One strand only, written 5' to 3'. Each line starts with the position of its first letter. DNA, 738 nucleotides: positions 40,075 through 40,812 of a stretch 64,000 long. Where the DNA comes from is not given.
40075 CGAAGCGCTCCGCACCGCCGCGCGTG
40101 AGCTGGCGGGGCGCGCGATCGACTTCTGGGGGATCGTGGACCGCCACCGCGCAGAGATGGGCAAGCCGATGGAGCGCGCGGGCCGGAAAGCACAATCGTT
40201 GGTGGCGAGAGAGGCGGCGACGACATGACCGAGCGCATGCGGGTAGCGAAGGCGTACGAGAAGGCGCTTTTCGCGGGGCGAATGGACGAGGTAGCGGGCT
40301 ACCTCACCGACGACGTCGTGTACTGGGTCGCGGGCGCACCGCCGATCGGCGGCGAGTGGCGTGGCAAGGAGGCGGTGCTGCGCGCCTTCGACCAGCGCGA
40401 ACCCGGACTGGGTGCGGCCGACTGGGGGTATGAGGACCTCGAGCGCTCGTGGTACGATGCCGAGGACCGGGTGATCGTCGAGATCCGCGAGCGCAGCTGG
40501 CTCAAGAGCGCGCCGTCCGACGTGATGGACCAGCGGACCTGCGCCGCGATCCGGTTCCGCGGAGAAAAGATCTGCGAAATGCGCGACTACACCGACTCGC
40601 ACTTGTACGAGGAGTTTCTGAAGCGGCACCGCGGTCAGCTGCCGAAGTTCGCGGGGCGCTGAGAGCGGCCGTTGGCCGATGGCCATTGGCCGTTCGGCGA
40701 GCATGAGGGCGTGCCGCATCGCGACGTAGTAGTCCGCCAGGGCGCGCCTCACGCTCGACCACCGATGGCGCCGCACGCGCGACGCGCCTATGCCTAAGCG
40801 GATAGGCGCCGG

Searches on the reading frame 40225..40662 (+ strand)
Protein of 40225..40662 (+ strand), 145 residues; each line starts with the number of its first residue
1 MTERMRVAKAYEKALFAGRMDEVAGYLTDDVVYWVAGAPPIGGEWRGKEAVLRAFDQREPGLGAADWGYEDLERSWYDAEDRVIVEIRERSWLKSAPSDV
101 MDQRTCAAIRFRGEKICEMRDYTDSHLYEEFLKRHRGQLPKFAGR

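Call 13: search_protein_families(library=pfam, proteins=[window:40225-40662:+], max_evalue=0.01)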
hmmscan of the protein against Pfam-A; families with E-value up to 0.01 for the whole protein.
window:40225-40662:+ (145 aa): 2 families
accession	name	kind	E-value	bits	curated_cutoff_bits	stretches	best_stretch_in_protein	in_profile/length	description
PF12680.13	SnoaL_2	-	9.8e-10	39.4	27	1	9-119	3-102/102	SnoaL-like domain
PF14534.12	DUF4440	-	0.0013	19.6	25.2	1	7-92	4-80/107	Domain of unknown function (DUF4440)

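Call 59: find_homologous_proteins(query=window:40225-40662:+, max_evalue=1e-20)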
Query window:40225-40662:+ (145 aa): 967 proteins with E <= 1e-20 among 1028 candidates; the best 120 are listed.
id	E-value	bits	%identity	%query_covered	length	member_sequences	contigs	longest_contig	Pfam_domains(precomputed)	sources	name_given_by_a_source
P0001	1.5e-92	325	99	100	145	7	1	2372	PF12680.14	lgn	-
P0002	6.8e-83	294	87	100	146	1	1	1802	PF12680.14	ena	-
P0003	4.3e-80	285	81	100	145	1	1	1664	PF12680.14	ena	-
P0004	8.0e-80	284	83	100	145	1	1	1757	PF12680.14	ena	-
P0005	1.6e-79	283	84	99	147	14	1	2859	PF12680.14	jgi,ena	-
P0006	6.5e-79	281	83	99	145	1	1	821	PF12680.14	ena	-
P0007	1.1e-78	280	81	99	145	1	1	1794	PF12680.14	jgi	-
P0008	2.1e-78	279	83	98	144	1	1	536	PF12680.14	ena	-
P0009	2.3e-78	279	82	100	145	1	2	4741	PF12680.14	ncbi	-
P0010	3.2e-78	279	82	100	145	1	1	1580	PF12680.14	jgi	-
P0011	6.7e-78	278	83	100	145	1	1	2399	PF12680.14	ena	-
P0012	1.1e-77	277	81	100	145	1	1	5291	PF12680.14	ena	-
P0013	1.4e-77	277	79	100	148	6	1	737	PF12680.14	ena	-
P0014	2.1e-77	276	82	99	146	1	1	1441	PF12680.14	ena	-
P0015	3.3e-77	275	82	98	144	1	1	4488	PF12680.14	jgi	jgi:ketosteroid isomerase-like protein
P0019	7.3e-77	274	82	98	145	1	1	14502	PF12680.14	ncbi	-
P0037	1.4e-75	270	80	98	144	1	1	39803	PF12680.14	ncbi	ncbi:MAG: nuclear transport factor 2 family protein [Gemmatimonadales bacterium]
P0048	3.5e-75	269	80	98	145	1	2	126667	PF12680.14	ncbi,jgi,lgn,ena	-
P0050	5.6e-75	268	78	99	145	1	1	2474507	PF12680.14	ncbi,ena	-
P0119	6.8e-72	258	80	99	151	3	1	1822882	PF12680.14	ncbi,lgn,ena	-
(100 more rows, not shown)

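Call 60: find_encoding_contigs(protein=P0050, flank=4000, max_places=1)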
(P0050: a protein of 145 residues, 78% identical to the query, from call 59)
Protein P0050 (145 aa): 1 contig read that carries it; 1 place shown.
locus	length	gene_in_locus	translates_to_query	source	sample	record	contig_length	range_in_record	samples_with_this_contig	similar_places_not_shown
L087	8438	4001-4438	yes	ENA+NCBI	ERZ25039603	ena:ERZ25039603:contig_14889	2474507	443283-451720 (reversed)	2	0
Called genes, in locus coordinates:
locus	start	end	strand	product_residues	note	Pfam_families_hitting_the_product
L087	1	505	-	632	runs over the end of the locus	PF00009:GTP_EFTU, PF03144:GTP_EFTU_D2, PF22042:EF-G_D2, PF14492:EFG_III, PF03764:EFG_IV, PF00679:EFG_C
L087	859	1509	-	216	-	-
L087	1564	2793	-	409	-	PF07690:MFS_1, PF13347:MFS_2 (faint), PF00083:Sugar_tr, PF07690:MFS_1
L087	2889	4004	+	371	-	PF00355:Rieske, PF13806:Rieske_2 (weak), PF22543:Rieske_4, PF03358:FMN_red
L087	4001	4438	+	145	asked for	PF12680:SnoaL_2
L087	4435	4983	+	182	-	-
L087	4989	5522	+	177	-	PF02834:LigT_PEase (faint), PF13563:2_5_RNA_ligase2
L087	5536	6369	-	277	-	PF00892:EamA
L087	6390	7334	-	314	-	PF04069:OpuAC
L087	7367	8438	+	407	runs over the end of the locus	-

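Call 61: find_encoding_contigs(protein=P0119, flank=4000, max_places=1)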
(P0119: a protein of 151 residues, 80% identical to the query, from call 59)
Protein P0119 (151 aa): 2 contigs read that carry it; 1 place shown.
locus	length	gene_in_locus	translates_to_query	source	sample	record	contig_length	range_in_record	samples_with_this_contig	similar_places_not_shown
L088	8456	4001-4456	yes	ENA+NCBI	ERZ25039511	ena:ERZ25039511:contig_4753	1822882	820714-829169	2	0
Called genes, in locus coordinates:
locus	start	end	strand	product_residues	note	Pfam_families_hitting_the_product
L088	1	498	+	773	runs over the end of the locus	PF19313:DUF5916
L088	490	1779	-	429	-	PF00890:FAD_binding_2 (faint), PF01266:DAO (faint), PF01494:FAD_binding_3 (faint), PF07992:Pyr_redox_2, PF13450:NAD_binding_8 (weak), PF13738:Pyr_redox_3, PF00743:FMO-like (weak), PF13434:Lys_Orn_oxgnase, +2 more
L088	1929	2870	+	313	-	PF02558:ApbA, PF08546:ApbA_C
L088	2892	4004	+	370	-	PF00355:Rieske, PF22543:Rieske_4 (faint), PF03358:FMN_red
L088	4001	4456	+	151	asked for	PF12680:SnoaL_2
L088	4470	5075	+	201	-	PF13628:DUF4142, PF03713:DUF305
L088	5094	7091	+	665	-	-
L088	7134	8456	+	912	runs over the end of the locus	PF05170:AsmA, PF05359:DUF748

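Call 62: find_encoding_contigs(protein=P0048, flank=4000, max_places=1)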
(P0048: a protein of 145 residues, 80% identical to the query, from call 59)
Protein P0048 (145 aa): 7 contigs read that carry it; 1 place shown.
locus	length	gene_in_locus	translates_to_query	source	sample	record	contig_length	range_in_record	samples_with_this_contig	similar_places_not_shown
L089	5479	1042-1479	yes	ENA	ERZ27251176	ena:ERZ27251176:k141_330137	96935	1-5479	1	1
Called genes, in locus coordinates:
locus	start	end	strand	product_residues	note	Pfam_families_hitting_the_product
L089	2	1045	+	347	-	?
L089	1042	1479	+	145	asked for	PF12680:SnoaL_2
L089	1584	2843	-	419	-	PF07690:MFS_1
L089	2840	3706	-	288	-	PF00892:EamA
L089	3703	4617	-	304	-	PF04069:OpuAC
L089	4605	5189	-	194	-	PF00528:BPD_transp_1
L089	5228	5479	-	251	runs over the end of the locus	PF00005:ABC_tran, PF13304:AAA_21 (faint)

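Call 63: find_encoding_contigs(protein=P0037, flank=4000, max_places=1)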
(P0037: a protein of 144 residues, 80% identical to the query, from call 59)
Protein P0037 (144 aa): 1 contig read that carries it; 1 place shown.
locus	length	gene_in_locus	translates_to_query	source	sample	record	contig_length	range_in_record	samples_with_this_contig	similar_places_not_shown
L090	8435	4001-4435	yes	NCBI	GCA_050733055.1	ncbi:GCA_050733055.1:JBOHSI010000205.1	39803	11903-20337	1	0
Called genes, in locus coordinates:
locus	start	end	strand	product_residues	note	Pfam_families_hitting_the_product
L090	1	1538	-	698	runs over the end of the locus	PF00009:GTP_EFTU, PF03144:GTP_EFTU_D2 (weak), PF22042:EF-G_D2, PF14492:EFG_III, PF03764:EFG_IV, PF00679:EFG_C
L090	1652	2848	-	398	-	PF06779:MFS_4, PF07690:MFS_1, PF12832:MFS_1_like, PF13347:MFS_2 (faint), PF00083:Sugar_tr, PF07690:MFS_1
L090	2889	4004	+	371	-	PF00355:Rieske, PF22543:Rieske_4 (weak), PF02525:Flavodoxin_2, PF03358:FMN_red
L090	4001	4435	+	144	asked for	PF12680:SnoaL_2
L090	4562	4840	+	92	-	-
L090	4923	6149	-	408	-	PF07690:MFS_1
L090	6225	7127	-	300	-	PF04069:OpuAC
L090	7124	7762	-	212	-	PF00528:BPD_transp_1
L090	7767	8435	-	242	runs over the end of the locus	PF00005:ABC_tran, PF13304:AAA_21 (faint)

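Call 64: find_encoding_contigs(protein=P0019, flank=4000, max_places=1)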
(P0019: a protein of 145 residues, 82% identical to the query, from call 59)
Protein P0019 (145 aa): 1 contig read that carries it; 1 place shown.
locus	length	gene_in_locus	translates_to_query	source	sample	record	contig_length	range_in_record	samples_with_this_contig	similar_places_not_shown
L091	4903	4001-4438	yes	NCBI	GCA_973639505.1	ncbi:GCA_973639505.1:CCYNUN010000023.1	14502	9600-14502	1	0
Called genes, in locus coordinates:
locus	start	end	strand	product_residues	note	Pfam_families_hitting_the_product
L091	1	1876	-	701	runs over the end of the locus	PF00009:GTP_EFTU, PF22042:EF-G_D2, PF03144:GTP_EFTU_D2 (weak), PF14492:EFG_III, PF03764:EFG_IV, PF00679:EFG_C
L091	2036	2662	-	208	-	-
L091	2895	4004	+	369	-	PF00355:Rieske, PF22543:Rieske_4 (weak), PF03358:FMN_red, PF02525:Flavodoxin_2 (weak)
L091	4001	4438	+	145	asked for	PF12680:SnoaL_2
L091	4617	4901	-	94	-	?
